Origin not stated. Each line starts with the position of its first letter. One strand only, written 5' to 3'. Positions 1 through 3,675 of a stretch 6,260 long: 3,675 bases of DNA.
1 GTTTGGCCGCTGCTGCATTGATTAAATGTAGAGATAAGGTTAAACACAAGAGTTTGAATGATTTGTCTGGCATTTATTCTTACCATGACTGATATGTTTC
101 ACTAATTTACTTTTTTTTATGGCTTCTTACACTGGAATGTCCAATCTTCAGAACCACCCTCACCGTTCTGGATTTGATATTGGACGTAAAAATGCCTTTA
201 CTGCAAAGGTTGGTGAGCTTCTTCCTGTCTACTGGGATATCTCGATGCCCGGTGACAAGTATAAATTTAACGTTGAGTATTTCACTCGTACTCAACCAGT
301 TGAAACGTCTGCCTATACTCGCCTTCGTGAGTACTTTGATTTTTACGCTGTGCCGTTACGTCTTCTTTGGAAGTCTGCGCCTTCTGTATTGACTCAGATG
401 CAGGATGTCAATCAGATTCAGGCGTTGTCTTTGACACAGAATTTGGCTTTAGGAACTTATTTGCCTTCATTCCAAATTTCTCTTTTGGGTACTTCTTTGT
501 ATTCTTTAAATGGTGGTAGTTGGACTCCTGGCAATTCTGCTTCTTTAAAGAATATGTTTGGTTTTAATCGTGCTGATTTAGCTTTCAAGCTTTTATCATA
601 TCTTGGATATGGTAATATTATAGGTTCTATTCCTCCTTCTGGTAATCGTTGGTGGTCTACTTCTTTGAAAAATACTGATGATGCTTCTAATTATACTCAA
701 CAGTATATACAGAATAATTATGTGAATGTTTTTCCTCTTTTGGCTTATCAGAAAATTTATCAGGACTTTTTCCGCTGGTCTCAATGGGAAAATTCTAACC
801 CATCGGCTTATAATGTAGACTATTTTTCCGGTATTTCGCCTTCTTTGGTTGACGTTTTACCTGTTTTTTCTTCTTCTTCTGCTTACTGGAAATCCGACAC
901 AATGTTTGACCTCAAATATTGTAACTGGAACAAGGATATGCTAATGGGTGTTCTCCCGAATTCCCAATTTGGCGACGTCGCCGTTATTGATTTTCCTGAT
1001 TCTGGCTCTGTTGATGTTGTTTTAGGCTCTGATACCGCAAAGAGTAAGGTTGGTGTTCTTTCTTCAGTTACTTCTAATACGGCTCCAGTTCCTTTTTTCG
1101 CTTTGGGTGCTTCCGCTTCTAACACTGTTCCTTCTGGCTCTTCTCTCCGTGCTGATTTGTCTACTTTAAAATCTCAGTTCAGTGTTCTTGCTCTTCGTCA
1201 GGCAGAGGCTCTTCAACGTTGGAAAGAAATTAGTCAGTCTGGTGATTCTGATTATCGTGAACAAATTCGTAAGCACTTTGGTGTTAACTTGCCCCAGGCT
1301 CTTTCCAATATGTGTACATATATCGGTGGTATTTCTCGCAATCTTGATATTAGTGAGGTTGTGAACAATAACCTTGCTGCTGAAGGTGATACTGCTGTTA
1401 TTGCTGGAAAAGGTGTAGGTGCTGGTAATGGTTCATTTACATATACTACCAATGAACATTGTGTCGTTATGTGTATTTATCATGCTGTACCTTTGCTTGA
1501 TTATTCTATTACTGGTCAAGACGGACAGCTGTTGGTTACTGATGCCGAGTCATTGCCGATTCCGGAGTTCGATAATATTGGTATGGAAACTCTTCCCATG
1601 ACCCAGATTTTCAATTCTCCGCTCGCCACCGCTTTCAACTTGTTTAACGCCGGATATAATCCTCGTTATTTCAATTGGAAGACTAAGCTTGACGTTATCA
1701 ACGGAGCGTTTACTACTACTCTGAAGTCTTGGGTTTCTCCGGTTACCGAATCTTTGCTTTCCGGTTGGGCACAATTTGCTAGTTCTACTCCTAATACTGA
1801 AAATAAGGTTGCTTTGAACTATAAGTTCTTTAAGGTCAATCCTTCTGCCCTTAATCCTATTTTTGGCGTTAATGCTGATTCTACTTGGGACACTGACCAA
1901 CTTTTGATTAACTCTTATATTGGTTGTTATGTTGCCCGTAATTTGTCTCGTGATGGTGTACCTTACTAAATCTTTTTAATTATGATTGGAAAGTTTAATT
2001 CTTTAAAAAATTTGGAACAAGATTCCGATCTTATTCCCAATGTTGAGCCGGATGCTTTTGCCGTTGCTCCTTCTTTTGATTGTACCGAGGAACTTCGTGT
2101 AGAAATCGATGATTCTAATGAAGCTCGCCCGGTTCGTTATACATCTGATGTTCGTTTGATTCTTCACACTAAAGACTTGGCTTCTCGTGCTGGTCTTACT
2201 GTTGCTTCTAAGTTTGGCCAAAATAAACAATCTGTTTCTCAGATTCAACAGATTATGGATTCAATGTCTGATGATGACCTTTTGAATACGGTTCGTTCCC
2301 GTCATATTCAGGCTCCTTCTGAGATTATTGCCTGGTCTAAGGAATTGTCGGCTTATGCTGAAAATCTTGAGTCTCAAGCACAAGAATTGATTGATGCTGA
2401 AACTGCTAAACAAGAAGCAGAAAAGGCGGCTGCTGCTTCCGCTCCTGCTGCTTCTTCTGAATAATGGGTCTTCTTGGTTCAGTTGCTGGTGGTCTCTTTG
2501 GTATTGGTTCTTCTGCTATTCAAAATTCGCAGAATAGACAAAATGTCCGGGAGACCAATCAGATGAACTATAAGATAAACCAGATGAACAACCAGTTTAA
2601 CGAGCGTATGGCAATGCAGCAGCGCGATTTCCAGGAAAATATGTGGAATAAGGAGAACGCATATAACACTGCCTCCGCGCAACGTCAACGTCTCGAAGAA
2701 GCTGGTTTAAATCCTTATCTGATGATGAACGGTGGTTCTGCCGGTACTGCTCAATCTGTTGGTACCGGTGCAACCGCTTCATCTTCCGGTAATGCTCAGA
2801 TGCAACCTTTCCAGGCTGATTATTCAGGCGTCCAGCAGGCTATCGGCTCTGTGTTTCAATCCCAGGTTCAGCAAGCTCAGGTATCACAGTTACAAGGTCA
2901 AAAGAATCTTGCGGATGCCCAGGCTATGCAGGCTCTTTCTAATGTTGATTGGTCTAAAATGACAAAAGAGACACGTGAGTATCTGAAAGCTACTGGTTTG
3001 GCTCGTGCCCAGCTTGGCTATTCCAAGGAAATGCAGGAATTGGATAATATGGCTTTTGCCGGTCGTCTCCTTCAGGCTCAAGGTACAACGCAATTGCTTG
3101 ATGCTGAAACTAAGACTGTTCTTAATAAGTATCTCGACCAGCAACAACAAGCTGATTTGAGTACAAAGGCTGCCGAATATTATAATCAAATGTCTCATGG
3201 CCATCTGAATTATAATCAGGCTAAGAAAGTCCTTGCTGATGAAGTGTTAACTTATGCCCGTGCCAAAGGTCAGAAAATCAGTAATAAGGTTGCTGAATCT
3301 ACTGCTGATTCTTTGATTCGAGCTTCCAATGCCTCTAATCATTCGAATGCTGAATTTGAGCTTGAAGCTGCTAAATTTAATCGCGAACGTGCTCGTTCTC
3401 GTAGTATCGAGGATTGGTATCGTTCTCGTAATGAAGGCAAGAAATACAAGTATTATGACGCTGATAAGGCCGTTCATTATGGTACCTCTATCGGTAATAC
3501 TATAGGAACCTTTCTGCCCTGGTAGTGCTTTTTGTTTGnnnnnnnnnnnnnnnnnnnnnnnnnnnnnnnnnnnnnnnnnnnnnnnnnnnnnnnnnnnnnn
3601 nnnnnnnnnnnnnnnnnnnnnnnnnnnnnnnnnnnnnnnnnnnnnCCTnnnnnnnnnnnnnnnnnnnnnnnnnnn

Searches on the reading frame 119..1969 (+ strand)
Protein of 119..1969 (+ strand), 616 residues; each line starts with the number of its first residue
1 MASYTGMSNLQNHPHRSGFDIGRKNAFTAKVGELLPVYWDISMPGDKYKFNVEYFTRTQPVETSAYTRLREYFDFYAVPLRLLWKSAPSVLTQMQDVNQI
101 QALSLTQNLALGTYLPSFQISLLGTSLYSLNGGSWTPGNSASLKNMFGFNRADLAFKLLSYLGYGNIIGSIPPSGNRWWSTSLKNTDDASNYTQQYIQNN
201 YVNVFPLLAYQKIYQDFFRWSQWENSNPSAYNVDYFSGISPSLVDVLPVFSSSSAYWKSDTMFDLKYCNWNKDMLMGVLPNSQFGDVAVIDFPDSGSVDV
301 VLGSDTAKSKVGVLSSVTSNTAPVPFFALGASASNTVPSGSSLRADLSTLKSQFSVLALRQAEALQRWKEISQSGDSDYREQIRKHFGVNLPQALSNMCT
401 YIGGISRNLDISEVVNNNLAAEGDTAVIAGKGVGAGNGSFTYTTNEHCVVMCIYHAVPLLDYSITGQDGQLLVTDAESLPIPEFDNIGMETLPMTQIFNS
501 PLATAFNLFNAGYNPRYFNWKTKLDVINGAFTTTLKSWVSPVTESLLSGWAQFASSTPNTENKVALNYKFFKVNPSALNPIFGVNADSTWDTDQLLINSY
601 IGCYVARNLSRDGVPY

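Call 6: search_protein_families(library=pfam, proteins=[window:119-1969:+], max_evalue=0.01)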
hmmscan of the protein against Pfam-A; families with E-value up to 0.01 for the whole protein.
window:119-1969:+ (616 aa): 1 family
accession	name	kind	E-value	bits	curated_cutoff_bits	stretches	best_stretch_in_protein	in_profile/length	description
PF02305.22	Phage_F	-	8.8e-26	91.2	25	2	187-538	116-443/501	Capsid protein (F protein)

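Call 93: search_dna_similar(query=window:119-1966:+, collection=phages, mode=protein, max_rows=40, rows=spread, max_evalue=1e-30)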
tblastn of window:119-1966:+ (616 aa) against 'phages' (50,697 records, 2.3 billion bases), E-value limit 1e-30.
Records with a match: 240; places in all: 241; records where one place covers at least 80% of the query: 232.
Best place of each record, by identity: 80-90% 6; 60-80% 2; <60% 232.
By first word of the organism name: Dulem 100; bajarodmic 55; Microvirus 38; Microviridae 22; Dipodfec 10; Chicken 4; Peromfec 4; Tortoise 2; Bacteriophage 1; Bacteroides 1; and 3 more.
By host as written in the record: Varecia variegata 59; - 44; Peromyscus fraterculus 28; Homo sapiens 24; porcine 17; Eulemur fulvus collaris 10; Lemur catta 9; Propithecus coquereli 7; and 13 more.
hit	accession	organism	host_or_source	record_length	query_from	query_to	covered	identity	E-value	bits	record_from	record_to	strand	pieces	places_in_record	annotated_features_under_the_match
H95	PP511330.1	Dulem virus 257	Eulemur coronatus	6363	1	616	100%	80.9%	0e+0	1025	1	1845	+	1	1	major capsid protein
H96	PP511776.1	Dulem virus 236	Propithecus coquereli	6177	1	616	100%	79.3%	0e+0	974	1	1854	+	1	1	major capsid protein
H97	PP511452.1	Dulem virus 245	Varecia variegata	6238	1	616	100%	50.4%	0e+0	607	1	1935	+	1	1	major capsid protein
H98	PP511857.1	Dulem virus 245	Varecia variegata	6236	1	616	100%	50.3%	0e+0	607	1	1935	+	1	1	major capsid protein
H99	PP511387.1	Dulem virus 256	Eulemur fulvus collaris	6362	7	616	99%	46.1%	5e-164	521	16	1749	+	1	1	major capsid protein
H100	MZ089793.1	Microvirus mar47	Marmota flaviventris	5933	1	616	100%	44.6%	3e-169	534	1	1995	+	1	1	major capsid protein | replication initiator protein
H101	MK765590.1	Tortoise microvirus 40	Gopherus morafkai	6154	1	616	100%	41.7%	1e-133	436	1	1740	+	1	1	major capsid protein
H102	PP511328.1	Dulem virus 263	Eulemur coronatus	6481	10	616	99%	41.7%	6e-135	440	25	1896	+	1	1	major capsid protein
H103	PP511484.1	Dulem virus 263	Varecia variegata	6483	10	616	99%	41.1%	8e-135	440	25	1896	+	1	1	major capsid protein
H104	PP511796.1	Dulem virus 263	Propithecus coquereli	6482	10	616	99%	41.1%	1e-134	439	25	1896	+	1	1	major capsid protein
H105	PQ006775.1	bajarodmic virus 576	Peromyscus fraterculus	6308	1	616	100%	40.1%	6e-129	423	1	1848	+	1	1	major capsid protein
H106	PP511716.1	Dulem virus 232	Lemur catta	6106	1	616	100%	39.5%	2e-128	421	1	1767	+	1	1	major capsid protein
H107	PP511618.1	Dulem virus 226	Varecia variegata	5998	1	616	100%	39.3%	5e-113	377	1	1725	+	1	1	major capsid protein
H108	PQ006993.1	bajarodmic virus 759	Peromyscus fraterculus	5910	1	616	100%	39.2%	1e-118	393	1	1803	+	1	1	major capsid protein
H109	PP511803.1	Dulem virus 243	Propithecus coquereli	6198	1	616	100%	38.8%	5e-113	377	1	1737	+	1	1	major capsid protein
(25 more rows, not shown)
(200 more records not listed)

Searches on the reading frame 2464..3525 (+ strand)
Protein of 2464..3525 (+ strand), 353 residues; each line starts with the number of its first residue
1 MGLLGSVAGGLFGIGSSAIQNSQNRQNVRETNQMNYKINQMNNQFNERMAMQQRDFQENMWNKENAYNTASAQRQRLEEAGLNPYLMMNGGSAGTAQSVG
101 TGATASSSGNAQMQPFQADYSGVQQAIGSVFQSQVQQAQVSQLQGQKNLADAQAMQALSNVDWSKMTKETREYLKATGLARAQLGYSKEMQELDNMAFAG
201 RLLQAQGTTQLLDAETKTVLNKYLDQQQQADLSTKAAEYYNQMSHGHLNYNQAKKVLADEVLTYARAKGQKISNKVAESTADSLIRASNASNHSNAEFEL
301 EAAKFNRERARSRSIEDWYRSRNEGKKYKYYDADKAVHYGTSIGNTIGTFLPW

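Call 6: search_protein_families(library=pfam, proteins=[window:2464-3525:+], max_evalue=0.01)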
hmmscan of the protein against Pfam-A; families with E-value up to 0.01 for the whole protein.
window:2464-3525:+ (353 aa): 0 families

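Call 67: search_protein_families(library=phrogs, proteins=[window:2464-3522:+], max_evalue=0.01)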
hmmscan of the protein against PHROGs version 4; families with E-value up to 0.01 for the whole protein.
window:2464-3522:+ (353 aa): 7 families
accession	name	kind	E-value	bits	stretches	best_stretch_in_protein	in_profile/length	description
phrog_8689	-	tail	1.1e-15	59.2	1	36-242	30-246/327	pilot protein for DNA ejection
phrog_31272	-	tail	1.1e-10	42.1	1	3-155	7-155/294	pilot protein for DNA ejection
phrog_11693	-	tail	1.6e-08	35.9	1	4-192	14-163/228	pilot protein for DNA ejection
phrog_21483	-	unknown function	8.5e-06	26.5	1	8-256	60-287/303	-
phrog_25360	-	unknown function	6.2e-05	23.6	1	10-167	19-168/316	-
phrog_8693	-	tail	7e-05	23.9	1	2-278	2-221/258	pilot protein for DNA ejection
phrog_5158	-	unknown function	0.00069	20.3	0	19-316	43-305/322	-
